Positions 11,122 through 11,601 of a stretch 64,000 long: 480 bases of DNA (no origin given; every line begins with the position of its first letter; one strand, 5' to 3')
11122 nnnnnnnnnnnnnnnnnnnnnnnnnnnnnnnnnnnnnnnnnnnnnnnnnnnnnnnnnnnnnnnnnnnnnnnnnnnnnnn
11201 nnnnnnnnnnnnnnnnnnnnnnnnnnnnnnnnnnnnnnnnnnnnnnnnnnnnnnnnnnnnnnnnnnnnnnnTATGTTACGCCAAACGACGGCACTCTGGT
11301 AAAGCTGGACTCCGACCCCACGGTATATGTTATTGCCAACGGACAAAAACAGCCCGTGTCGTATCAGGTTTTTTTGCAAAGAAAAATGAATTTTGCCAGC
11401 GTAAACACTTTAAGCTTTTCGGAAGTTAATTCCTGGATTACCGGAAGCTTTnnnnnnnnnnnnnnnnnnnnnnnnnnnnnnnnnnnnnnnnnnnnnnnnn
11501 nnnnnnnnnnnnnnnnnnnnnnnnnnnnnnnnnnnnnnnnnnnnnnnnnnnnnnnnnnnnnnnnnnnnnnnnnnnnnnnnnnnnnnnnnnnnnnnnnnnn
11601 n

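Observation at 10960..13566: A previously unrecognised roughly 58-aa repeat shared by a secreted S8 protease and the adjacent secreted protein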

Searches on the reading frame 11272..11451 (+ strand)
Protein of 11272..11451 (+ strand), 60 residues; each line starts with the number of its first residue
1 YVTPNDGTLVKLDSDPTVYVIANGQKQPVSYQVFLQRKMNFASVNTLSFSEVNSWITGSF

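Call 8: search_protein_families(library=pfam, alignment_id=A1, max_evalue=10)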
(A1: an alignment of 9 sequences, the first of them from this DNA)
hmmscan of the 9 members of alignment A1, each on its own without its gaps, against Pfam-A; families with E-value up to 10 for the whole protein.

A. member 1, seq(60 aa): 0 families

B. families by the number of members that match (of 9 scanned): 3 families
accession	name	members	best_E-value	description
PF06616.17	BsuBI_PstI_RE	1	0.12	BsuBI/PstI restriction endonuclease domain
PF25036.2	VPS13_VAB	1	0.17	Vacuolar-sorting associated protein 13, adaptor binding domain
PF05342.19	Peptidase_M26_N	1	0.27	M26 IgA1-specific Metallo-endopeptidase N-terminal region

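Call 9: search_solved_structures(query=A1, max_evalue=10, show_alignments=3)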
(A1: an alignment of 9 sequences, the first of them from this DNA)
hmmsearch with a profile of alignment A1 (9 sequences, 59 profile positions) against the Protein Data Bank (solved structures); distinct sequences matched with E-value up to 10: 18.
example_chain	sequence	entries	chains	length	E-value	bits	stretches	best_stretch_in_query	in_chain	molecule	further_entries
6qsd_A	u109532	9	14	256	0.003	21.2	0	10-28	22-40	Pizza6S | Pizza6-S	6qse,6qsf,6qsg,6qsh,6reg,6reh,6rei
3ww9_A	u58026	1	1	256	0.0032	21.1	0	10-28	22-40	pizza6 protein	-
3wwa_A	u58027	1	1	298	0.0038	20.9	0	10-27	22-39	Pizza7H protein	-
6f0t_A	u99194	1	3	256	0.0038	20.9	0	10-28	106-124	Pizza6-SFW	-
6ren_A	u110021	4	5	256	0.0045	20.7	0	10-28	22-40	3fPizza6-SH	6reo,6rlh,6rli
6rej_A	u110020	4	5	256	0.0051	20.5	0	10-28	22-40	Pizza6-SH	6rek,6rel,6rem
3ww8_A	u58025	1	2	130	0.072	16.8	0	10-28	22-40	Pizza3 protein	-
7zqg_A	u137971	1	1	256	0.78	13.5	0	10-28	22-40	Pizza6-KSH-TSH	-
7zcj_A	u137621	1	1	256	0.81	13.4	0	10-28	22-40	Pizza6-TNH-TSH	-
7zq2_A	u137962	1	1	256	0.81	13.4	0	10-28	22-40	Pizza6-RSH-TSH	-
6f0s_A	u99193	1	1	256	0.87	13.3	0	10-28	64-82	Pizza6-SYW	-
7zpz_A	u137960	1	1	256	1.1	13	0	10-27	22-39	Pizza6-TSR-TSH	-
3ww7_A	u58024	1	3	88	1.4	12.7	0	10-28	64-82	Pizza2 protein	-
4zcn_A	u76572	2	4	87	1.5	12.6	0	10-28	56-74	nvPizza2-S16S58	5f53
5i1y_A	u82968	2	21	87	1.5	12.5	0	10-28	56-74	nvPizz2a-H16S58 | nvPizza2-H16S58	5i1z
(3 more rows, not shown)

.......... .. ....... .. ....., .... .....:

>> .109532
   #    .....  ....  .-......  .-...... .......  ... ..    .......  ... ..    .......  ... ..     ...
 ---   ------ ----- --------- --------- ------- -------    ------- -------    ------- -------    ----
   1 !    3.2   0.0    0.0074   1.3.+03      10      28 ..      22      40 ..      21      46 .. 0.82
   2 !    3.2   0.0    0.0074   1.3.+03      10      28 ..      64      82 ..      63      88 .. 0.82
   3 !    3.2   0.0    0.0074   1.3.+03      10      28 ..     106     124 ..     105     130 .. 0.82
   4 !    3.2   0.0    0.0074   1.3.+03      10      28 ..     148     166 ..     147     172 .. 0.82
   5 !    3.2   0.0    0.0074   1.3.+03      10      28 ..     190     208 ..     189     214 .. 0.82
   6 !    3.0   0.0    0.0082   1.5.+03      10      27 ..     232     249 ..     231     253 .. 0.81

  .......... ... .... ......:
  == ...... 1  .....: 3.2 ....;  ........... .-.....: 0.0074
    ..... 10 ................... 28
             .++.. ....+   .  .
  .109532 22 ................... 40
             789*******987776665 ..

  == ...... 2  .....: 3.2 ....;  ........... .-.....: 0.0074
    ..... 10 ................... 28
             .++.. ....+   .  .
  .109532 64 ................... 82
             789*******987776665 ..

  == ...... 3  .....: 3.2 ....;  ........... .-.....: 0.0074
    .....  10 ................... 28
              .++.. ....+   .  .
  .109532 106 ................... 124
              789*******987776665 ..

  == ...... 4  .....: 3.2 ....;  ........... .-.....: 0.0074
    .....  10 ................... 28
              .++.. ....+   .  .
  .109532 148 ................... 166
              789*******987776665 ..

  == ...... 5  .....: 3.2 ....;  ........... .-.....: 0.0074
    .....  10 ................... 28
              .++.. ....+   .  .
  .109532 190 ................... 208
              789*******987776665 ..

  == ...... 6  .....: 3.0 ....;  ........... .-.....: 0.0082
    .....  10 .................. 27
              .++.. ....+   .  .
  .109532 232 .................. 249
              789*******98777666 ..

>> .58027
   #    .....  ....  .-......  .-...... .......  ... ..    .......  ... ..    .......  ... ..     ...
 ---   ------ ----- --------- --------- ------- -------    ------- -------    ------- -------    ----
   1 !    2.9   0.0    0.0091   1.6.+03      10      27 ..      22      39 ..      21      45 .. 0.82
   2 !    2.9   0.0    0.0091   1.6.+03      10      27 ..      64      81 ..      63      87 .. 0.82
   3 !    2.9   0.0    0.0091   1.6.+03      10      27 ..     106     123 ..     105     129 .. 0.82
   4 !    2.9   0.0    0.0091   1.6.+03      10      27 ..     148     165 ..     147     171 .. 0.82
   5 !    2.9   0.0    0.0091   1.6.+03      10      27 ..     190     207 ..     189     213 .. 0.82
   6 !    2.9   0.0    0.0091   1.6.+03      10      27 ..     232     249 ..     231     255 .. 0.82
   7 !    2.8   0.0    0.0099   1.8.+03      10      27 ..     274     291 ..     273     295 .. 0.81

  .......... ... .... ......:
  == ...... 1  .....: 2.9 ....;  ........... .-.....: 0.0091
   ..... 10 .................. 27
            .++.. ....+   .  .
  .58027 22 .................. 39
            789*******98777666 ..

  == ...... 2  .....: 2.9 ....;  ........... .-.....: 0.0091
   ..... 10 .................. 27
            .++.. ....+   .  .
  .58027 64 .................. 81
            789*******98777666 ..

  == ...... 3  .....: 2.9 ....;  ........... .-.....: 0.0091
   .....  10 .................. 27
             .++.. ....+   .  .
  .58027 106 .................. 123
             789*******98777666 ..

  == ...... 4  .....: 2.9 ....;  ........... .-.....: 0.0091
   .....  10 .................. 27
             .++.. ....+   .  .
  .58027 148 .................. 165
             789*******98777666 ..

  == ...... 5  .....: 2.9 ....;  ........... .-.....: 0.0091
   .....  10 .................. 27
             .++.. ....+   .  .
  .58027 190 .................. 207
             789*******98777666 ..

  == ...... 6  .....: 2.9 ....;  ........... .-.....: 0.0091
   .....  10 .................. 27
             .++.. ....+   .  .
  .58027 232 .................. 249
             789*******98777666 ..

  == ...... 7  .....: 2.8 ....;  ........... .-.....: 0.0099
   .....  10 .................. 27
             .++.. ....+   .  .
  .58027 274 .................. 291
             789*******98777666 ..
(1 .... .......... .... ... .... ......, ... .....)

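Call 11: find_homologous_proteins(query=A1, max_evalue=0.001)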
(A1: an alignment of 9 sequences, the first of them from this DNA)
Query A1 (9 sequences) (60 aa, profile of the alignment): 8 proteins with E <= 0.001 among 93 candidates.
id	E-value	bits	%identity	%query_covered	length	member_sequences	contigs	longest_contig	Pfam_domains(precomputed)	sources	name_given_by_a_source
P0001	1.3e-30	123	44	95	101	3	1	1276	-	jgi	jgi:hypothetical protein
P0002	6.1e-30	121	73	67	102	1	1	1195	-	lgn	-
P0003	1.6e-26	110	37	98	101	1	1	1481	-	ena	-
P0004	4.9e-22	96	60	67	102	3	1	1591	-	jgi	jgi:hypothetical protein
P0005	4.5e-21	93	77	43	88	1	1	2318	-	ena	-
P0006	5.9e-16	76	45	92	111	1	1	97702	-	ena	-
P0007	1.5e-15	75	36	73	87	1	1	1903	-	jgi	jgi:hypothetical protein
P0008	8.2e-12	63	37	85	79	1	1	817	-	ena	-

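Call 19: search_protein_representatives(alignment_id=A1)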
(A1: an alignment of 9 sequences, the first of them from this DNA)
Query: 9 sequences, 59 profile positions. Proteins with E-value up to 0.001 (for the whole library): 2838; up to 1e-10: 888; up to 1e-30: 80. The best 150 are listed.
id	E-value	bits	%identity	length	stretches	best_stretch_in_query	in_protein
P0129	4.0e-122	414.8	-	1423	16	5-58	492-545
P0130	2.9e-94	325.6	-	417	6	3-58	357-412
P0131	1.0e-93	323.8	-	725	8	1-58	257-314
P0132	1.1e-88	307.7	-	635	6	4-58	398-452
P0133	6.2e-86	298.9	-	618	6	1-59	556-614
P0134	7.4e-86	298.7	-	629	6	4-58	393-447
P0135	4.1e-79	277.1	-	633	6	4-58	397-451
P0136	4.5e-78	273.7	-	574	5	1-58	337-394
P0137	7.7e-76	266.6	-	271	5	1-59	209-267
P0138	2.4e-68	242.5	-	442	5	1-56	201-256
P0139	5.7e-68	241.4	-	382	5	2-59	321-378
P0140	7.6e-63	225.0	-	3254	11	5-58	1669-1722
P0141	1.3e-60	217.8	-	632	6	2-59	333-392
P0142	1.3e-57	208.2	-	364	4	1-59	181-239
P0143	2.0e-57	207.6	-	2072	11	5-58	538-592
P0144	2.3e-56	204.2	-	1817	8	2-58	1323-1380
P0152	1.4e-48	179.2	-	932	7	7-58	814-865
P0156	7.0e-45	167.4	-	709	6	3-58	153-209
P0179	1.3e-36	140.9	-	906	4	4-59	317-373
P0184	3.3e-35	136.5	-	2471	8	4-54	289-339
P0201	4.0e-32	126.6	-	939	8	3-57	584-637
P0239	1.6e-26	108.7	-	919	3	5-58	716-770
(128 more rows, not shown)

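Call 21: search_protein_families(library=pfam, alignment_id=A2, max_evalue=0.001)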
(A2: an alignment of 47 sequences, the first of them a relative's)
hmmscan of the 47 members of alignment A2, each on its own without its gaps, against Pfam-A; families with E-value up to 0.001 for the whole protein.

A. member 1, P0129 (1423 aa): 5 families
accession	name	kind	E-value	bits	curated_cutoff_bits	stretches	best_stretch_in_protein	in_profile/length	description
PF05108.18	T7SS_ESX1_EccB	-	4.2e-10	39.3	27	0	494-558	184-249/474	Type VII secretion system ESX-1, transport TM domain B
PF09454.15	Vps23_core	-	1.4e-08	35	26.8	0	974-1003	20-49/64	Vps23 core domain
PF12445.13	FliC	-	5.3e-05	24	23.2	0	675-695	100-120/127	Flagellin protein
PF07202.18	Tcp10_C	-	0.00019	21.5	36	0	966-974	7-15/35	T-complex protein 10 C-terminus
PF16967.11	TcfC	-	0.00041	20.3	29.4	0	605-621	11-27/68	E-set like domain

B. families by the number of members that match (of 47 scanned): 48 families (the first 25 are shown)
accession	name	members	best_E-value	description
PF01510.30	Amidase_2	12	8.7e-18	N-acetylmuramoyl-L-alanine amidase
PF08486.15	SpoIID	12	9.7e-16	Stage II sporulation protein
PF00082.27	Peptidase_S8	7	8.1e-53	Subtilase family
PF05108.18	T7SS_ESX1_EccB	4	4.2e-10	Type VII secretion system ESX-1, transport TM domain B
PF17957.7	Big_7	3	8.4e-18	Bacterial Ig domain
PF05593.20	RHS_repeat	2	3.1e-146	RHS Repeat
PF07691.17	PA14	2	1.4e-50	PA14 domain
PF13620.12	CarboxypepD_reg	2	2.8e-47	Carboxypeptidase regulatory-like domain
PF20148.4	DUF6531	2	8.4e-20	Domain of unknown function (DUF6531)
PF01832.25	Glucosaminidase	2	1.5e-14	Mannosyl-glycoprotein endo-beta-N-acetylglucosaminidase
PF16841.11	CBM60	2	4.3e-13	Ca-dependent carbohydrate-binding module xylan-binding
PF13715.12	CarbopepD_reg_2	2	1.4e-12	CarboxypepD_reg-like domain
PF14449.11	PT-TG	2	3e-12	Pre-toxin TG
PF16158.11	N_BRCA1_IG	2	1.3e-11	Ig-like domain from next to BRCA1 gene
PF25020.1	TTR_TEN1-4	2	4.4e-11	Teneurin TTR-like domain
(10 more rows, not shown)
